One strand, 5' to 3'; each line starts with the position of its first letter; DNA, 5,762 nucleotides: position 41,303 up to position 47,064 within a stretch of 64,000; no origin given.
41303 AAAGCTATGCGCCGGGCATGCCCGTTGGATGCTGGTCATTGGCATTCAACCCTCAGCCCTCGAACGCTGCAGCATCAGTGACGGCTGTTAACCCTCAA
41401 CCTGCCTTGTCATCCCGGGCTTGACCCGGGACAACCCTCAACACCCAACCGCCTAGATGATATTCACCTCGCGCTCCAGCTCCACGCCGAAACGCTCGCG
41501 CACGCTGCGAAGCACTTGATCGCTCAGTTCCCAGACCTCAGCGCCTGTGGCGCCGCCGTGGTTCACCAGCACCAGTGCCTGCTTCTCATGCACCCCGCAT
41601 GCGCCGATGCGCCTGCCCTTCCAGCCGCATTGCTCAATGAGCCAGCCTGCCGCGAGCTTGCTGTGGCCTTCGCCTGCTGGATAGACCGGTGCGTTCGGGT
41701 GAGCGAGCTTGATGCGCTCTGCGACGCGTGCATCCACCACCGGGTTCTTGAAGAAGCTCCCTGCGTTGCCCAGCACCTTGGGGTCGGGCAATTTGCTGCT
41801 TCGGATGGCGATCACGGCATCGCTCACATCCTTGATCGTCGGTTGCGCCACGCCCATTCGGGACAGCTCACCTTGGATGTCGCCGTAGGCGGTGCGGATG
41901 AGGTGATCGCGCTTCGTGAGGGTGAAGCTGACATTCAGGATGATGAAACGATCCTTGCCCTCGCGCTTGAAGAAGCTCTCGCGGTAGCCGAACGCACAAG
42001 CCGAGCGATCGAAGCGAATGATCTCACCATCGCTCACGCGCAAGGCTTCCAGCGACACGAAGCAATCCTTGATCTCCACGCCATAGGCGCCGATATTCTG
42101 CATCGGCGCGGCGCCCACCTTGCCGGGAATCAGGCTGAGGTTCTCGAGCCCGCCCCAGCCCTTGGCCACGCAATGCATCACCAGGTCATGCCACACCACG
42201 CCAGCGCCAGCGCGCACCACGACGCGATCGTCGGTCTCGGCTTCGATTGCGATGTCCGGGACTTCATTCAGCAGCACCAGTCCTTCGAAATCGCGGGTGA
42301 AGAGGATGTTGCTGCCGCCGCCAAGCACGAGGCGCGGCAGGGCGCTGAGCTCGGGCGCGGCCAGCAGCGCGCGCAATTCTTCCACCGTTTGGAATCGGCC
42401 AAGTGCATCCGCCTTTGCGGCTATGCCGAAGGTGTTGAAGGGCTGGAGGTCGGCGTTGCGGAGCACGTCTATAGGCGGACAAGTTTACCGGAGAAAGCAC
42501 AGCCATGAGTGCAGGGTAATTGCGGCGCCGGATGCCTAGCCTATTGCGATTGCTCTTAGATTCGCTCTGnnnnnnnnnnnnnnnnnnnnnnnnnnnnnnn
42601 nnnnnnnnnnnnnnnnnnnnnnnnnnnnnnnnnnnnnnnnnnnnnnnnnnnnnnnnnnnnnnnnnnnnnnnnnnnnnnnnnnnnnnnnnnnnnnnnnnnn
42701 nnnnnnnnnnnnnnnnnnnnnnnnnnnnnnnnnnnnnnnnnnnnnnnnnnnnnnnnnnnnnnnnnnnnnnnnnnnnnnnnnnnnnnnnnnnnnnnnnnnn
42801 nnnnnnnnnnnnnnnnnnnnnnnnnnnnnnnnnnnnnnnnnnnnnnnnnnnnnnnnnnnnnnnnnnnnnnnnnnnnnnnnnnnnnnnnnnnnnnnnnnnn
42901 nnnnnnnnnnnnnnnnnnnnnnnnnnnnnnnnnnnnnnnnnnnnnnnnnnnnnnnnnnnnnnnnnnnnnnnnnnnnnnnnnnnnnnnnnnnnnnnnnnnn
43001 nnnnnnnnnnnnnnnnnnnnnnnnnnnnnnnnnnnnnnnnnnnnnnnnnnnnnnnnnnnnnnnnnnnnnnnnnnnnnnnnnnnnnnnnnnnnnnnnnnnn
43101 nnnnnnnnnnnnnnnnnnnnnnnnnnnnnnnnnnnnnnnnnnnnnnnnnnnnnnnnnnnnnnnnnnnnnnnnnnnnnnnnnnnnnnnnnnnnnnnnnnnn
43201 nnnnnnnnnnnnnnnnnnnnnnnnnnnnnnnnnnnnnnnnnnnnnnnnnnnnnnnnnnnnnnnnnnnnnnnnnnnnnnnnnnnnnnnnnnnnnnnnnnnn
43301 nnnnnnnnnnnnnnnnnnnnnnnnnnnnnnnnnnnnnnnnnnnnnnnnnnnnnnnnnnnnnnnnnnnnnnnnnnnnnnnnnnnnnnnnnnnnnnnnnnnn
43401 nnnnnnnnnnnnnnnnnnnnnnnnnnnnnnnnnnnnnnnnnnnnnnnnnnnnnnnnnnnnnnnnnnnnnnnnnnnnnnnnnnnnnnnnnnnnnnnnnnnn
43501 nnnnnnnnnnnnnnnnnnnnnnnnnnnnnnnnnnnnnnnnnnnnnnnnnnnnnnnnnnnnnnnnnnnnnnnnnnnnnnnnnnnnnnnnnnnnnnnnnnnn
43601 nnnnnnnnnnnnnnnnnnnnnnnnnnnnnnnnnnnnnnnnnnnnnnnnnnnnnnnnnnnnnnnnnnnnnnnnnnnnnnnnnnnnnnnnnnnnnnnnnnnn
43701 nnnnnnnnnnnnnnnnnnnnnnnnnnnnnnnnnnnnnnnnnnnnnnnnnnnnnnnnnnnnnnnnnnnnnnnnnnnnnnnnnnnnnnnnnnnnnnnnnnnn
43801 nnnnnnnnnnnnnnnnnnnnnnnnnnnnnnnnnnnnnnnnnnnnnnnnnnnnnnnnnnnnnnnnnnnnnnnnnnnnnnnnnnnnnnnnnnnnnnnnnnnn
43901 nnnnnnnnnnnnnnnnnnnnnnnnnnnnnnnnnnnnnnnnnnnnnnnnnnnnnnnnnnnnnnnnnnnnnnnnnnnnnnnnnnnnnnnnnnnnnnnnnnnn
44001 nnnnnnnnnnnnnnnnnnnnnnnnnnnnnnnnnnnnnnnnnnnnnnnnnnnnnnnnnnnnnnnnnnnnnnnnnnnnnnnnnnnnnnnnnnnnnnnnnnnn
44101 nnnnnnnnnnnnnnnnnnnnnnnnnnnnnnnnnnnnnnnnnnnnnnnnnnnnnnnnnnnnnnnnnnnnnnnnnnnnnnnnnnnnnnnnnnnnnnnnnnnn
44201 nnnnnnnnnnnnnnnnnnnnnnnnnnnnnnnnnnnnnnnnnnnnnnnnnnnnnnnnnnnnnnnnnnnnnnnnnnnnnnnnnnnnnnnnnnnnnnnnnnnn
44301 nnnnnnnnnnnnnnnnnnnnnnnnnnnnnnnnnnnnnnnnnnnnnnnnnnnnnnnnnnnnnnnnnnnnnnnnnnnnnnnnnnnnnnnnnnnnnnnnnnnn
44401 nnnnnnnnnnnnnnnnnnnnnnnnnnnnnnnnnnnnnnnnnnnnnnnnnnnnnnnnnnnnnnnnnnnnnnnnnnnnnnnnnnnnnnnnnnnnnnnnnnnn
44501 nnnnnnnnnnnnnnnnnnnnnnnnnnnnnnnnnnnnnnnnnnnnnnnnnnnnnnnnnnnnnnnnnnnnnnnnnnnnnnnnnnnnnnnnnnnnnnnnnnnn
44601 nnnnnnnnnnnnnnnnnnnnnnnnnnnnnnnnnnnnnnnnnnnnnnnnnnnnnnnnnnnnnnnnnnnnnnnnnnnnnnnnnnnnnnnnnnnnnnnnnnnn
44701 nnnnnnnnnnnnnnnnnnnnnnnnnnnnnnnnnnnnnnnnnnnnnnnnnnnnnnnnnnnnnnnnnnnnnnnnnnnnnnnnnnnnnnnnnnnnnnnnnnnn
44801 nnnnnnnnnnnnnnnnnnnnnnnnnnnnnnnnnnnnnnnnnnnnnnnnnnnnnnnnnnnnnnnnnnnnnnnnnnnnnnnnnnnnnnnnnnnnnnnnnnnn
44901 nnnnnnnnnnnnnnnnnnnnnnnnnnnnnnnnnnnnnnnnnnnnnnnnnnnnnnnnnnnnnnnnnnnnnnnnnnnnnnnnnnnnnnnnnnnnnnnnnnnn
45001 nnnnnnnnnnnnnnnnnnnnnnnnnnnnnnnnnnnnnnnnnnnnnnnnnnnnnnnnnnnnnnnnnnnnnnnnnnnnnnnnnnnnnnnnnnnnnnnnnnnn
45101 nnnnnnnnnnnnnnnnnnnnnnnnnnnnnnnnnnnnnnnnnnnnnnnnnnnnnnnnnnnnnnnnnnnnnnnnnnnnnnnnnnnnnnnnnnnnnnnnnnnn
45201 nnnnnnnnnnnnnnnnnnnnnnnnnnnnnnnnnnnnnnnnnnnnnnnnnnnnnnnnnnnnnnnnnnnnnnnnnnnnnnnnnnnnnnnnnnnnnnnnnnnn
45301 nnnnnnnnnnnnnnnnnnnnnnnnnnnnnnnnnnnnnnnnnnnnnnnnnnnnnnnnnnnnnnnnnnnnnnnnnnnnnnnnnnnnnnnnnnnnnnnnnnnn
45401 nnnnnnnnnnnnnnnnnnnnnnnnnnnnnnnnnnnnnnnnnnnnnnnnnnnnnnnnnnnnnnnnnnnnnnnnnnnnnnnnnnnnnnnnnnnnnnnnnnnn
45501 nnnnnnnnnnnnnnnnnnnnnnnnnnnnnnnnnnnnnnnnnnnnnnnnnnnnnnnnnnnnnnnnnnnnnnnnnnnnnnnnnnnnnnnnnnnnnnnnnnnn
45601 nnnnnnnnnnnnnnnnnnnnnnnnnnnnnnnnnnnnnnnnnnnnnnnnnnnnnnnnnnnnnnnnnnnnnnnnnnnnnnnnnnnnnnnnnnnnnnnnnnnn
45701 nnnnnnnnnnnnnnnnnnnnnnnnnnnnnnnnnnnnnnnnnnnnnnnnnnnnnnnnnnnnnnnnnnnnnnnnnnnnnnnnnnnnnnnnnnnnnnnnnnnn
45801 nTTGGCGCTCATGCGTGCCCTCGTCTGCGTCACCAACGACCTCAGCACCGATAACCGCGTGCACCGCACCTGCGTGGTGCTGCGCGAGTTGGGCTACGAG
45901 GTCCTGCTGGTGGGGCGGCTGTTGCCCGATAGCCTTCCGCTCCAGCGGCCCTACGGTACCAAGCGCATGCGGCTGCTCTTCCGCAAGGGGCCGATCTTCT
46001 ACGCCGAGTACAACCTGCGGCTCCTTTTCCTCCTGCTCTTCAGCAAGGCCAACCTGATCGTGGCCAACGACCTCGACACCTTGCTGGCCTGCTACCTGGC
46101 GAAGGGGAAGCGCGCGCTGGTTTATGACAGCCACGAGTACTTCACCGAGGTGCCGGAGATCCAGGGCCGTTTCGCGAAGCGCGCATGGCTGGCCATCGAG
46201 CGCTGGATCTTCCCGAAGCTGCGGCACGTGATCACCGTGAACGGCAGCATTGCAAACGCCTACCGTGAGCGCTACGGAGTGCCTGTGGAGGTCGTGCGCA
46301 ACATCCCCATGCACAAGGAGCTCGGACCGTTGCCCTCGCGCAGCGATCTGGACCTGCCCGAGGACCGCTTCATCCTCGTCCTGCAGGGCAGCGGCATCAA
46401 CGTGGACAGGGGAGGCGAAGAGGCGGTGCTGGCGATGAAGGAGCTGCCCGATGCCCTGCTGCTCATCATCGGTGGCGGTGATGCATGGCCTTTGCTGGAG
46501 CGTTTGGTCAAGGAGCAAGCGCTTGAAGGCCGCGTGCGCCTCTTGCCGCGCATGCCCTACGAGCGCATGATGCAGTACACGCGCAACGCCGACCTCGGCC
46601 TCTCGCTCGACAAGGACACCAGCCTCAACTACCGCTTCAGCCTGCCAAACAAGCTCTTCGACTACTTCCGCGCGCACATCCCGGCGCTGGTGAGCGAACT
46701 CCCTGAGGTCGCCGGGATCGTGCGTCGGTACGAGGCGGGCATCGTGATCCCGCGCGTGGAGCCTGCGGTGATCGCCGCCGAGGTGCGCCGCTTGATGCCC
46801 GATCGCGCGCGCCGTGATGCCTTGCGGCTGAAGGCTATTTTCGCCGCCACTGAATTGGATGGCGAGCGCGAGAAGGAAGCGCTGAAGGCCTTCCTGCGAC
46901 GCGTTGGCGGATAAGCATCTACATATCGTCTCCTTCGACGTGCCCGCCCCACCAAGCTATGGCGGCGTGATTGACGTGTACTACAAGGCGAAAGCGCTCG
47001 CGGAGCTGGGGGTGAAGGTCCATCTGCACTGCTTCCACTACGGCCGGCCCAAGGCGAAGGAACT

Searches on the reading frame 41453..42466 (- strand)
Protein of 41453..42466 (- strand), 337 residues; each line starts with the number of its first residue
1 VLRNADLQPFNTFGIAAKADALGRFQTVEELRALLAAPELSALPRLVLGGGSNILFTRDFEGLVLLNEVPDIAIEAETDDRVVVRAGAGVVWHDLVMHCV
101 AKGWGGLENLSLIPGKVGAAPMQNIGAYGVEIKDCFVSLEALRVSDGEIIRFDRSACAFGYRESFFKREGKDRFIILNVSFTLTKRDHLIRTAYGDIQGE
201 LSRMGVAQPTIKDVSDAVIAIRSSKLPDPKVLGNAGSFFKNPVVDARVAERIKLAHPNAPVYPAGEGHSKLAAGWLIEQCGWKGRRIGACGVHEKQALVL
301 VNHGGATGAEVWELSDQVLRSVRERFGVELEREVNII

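Call 41: search_protein_families(library=pfam, proteins=[window:41453-42466:-], max_evalue=0.0001)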
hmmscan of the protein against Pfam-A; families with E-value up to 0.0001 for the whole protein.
window:41453-42466:- (337 aa): 2 families
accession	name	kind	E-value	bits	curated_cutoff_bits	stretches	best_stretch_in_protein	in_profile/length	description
PF02873.21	MurB_C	-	1.8e-30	105.4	27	1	214-337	2-99/99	UDP-N-acetylenolpyruvoylglucosamine reductase, C-terminal domain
PF01565.28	FAD_binding_4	-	7e-22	78.1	26.4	1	24-152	6-138/139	FAD binding domain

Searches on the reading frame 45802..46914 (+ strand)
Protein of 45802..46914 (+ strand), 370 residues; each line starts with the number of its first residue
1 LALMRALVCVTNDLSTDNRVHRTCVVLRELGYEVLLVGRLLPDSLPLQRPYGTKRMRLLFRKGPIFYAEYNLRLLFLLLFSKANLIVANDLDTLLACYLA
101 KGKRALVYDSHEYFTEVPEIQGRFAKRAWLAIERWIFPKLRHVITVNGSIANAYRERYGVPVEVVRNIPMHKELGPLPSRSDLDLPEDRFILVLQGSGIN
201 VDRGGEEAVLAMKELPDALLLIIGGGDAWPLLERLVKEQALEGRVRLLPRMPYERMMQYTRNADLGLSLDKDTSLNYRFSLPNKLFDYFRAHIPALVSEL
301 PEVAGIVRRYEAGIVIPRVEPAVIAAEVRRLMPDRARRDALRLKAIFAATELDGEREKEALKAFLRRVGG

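Call 43: search_protein_families(library=pfam, proteins=[window:45802-46914:+], max_evalue=0.0001)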
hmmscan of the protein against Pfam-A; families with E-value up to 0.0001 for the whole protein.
window:45802-46914:+ (370 aa): 4 families
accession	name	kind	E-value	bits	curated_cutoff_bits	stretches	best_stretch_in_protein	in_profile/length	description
PF13439.12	Glyco_transf_4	-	5.9e-13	49.6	28.5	1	19-167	7-164/170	Glycosyltransferase Family 4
PF00534.26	Glycos_transf_1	-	1e-08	35.4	26.4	1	206-342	31-166/172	Glycosyl transferases group 1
PF13579.12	Glyco_trans_4_4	-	1.3e-08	35.8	29.7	1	19-169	6-156/158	Glycosyl transferase 4-like domain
PF13692.12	Glyco_trans_1_4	-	3.6e-08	34.2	27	1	214-333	30-141/142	Glycosyl transferases group 1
